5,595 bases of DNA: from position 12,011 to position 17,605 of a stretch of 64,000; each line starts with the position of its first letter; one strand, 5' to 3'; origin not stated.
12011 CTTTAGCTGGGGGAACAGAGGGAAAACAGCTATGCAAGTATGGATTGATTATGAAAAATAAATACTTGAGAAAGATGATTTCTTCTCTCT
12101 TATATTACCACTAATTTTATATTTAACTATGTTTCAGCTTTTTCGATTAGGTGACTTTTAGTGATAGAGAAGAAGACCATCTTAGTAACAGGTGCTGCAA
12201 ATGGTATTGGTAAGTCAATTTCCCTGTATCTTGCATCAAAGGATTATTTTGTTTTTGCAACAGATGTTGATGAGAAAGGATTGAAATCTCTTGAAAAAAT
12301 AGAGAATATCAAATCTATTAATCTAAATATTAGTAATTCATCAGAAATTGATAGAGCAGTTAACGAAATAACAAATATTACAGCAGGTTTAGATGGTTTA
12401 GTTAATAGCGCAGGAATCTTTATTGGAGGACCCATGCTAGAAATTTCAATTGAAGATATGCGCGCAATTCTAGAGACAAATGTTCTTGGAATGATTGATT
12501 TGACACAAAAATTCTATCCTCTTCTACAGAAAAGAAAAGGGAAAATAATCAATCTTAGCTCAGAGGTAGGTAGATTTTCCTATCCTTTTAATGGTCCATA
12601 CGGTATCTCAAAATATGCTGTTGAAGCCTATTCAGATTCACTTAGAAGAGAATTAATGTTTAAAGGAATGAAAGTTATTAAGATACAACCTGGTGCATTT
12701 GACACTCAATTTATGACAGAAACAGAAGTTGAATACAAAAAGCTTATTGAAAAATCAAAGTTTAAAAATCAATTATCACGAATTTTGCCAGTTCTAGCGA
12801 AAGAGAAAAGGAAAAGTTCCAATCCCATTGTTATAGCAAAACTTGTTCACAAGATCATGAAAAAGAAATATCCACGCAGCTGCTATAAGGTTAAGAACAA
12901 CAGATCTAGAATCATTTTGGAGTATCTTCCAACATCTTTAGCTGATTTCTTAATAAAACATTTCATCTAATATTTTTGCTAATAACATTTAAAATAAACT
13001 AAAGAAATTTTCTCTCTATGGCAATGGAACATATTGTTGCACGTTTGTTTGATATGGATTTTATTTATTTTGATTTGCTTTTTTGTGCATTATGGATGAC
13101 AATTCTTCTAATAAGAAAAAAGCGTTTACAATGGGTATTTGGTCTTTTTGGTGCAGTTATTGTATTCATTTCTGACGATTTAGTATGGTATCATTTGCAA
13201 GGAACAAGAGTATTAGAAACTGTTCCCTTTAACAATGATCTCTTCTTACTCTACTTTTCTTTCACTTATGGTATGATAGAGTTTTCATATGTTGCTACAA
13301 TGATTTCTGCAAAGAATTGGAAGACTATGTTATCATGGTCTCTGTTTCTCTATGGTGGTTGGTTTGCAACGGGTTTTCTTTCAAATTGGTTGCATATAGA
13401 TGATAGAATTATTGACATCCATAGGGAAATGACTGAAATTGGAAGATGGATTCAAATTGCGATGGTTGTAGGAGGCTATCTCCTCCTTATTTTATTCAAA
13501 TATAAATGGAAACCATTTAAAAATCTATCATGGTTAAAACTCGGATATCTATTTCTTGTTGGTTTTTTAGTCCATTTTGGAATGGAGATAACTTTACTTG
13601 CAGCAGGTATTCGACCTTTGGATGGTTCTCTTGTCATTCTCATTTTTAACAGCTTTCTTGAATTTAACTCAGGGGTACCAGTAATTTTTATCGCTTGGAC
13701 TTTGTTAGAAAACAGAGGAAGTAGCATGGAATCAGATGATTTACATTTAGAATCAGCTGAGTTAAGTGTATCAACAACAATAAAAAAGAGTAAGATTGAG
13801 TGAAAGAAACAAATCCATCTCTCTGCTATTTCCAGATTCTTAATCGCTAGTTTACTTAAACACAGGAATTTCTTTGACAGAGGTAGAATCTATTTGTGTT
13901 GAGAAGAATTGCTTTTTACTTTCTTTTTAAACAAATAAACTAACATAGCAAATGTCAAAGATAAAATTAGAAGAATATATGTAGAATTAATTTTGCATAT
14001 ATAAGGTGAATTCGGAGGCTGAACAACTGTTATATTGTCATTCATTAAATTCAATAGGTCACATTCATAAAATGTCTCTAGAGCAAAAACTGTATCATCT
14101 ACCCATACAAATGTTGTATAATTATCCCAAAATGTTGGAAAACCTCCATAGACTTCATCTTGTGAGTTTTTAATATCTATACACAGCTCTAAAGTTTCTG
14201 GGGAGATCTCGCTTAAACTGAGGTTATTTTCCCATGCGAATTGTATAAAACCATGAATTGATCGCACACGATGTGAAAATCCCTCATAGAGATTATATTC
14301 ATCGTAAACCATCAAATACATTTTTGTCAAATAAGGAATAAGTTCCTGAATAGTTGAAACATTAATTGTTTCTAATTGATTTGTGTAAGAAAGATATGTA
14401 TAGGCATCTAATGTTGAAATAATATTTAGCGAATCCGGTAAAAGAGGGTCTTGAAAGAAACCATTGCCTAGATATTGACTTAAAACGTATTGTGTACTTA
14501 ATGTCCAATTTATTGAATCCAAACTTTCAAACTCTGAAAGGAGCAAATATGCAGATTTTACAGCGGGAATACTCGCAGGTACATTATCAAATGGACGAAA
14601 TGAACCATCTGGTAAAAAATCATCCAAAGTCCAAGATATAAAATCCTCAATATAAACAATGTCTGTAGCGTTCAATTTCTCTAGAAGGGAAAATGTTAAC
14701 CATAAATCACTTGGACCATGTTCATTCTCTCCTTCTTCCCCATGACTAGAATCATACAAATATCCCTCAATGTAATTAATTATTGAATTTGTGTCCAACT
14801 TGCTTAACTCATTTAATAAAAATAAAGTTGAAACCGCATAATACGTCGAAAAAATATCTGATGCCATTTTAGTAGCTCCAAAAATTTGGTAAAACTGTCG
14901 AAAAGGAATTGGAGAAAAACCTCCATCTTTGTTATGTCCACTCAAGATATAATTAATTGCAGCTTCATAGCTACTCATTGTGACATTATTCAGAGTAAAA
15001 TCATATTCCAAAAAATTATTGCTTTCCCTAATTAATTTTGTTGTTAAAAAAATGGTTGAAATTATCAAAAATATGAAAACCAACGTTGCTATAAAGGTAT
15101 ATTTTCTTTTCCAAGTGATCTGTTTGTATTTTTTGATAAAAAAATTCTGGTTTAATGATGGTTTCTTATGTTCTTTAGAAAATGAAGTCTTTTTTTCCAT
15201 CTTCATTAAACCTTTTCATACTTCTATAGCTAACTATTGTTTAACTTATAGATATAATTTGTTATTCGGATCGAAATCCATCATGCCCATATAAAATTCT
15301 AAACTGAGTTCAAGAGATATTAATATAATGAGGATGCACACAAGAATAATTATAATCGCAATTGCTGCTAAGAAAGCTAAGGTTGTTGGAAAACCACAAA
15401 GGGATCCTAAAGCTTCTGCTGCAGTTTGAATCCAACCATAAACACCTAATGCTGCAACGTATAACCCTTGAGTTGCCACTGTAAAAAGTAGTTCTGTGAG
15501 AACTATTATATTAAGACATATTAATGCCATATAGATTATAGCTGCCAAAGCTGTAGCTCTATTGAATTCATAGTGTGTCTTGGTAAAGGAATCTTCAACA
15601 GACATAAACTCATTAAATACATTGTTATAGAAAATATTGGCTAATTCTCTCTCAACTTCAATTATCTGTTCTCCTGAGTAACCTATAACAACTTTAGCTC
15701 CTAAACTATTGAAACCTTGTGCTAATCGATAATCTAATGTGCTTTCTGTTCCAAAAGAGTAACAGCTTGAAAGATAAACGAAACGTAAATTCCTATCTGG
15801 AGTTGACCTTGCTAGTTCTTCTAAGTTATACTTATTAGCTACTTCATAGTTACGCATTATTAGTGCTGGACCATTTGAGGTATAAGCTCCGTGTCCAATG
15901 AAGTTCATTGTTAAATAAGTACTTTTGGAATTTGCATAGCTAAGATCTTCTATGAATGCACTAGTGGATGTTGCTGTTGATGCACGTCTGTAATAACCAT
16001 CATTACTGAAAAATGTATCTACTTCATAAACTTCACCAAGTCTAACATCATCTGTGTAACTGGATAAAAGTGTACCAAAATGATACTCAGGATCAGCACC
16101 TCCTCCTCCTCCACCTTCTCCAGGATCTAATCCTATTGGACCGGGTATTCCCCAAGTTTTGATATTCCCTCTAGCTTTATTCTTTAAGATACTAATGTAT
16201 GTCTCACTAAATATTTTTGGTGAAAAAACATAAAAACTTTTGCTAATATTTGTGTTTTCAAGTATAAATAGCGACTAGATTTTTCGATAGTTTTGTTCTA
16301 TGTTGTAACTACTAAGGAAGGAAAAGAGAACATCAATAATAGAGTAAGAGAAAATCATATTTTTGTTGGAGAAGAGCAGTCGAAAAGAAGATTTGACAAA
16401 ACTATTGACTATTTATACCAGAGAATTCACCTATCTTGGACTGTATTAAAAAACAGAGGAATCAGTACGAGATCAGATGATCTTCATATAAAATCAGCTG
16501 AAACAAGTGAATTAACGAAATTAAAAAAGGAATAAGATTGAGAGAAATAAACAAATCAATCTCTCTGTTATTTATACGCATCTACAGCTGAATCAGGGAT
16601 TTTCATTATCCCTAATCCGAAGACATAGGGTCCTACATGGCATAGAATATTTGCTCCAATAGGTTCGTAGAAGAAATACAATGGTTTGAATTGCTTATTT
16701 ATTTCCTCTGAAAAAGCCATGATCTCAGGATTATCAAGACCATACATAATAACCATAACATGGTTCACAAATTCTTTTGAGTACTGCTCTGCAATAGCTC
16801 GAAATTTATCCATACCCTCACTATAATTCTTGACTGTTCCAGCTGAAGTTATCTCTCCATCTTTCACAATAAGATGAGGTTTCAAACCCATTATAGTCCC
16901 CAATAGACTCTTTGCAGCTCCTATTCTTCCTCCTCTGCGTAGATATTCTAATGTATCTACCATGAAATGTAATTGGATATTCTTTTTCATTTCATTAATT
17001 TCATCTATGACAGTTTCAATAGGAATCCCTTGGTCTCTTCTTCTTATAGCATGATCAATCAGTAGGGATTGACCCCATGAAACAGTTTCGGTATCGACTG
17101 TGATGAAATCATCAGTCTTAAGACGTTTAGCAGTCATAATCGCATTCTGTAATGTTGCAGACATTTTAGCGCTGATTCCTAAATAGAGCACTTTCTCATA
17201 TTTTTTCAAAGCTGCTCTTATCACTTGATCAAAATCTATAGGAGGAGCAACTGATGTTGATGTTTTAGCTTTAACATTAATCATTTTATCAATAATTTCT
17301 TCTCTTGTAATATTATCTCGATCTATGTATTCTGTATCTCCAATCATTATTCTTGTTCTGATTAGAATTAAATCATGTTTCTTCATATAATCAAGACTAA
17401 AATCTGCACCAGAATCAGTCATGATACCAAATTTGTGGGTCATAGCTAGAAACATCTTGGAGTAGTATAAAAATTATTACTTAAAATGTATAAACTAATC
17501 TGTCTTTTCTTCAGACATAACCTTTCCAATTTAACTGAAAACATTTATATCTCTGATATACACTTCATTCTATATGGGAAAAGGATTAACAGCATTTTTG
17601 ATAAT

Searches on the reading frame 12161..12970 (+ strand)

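Call 54: search_protein_families(library=pfam, proteins=[window:12161-12970:+], max_evalue=0.00001)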
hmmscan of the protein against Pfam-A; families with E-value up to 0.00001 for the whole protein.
window:12161-12970:+ (269 aa): 5 families
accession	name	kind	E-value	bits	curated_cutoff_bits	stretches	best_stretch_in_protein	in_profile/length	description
PF00106.31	adh_short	-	1.6e-41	142.4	26.6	1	5-188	1-190/195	short chain dehydrogenase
PF13561.12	adh_short_C2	-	3.2e-31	109.2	27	1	11-203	1-198/236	Enoyl-(Acyl carrier protein) reductase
PF08659.16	KR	-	3.1e-09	37.4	22.6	1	6-179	2-177/180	KR domain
PF08643.16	DUF1776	-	1.2e-08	35.2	25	1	4-184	3-203/294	Fungal family of unknown function (DUF1776)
PF01370.27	Epimerase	-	1.1e-06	28.7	20.9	1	7-164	1-159/240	NAD dependent epimerase/dehydratase family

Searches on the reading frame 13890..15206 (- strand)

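Call 55: search_protein_families(library=pfam, proteins=[window:13890-15206:-], max_evalue=0.00001)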
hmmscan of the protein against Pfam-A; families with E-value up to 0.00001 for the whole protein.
window:13890-15206:- (438 aa): 1 family
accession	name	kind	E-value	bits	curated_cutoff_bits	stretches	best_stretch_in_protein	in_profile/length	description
PF00432.27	Prenyltrans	-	3e-08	33.9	26.5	0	74-148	46-110/304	Prenyltransferase alpha-alpha toroid domain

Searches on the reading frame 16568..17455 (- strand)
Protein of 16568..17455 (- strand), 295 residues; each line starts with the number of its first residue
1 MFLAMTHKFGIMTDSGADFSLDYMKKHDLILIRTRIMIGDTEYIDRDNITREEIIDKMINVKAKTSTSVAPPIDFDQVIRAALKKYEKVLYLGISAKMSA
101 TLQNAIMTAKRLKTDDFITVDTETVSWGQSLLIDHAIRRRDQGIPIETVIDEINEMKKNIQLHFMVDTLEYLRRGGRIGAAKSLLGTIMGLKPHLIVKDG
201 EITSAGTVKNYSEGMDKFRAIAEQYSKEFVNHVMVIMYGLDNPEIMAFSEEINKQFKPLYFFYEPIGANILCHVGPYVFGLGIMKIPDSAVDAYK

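Call 55: search_protein_families(library=pfam, proteins=[window:16568-17455:-], max_evalue=0.00001)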
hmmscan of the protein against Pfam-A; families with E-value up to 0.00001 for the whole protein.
window:16568-17455:- (295 aa): 1 family
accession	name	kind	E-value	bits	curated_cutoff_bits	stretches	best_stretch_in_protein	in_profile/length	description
PF02645.21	DegV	-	5.1e-61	206.9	27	1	8-284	1-278/280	Uncharacterised protein, DegV family COG1307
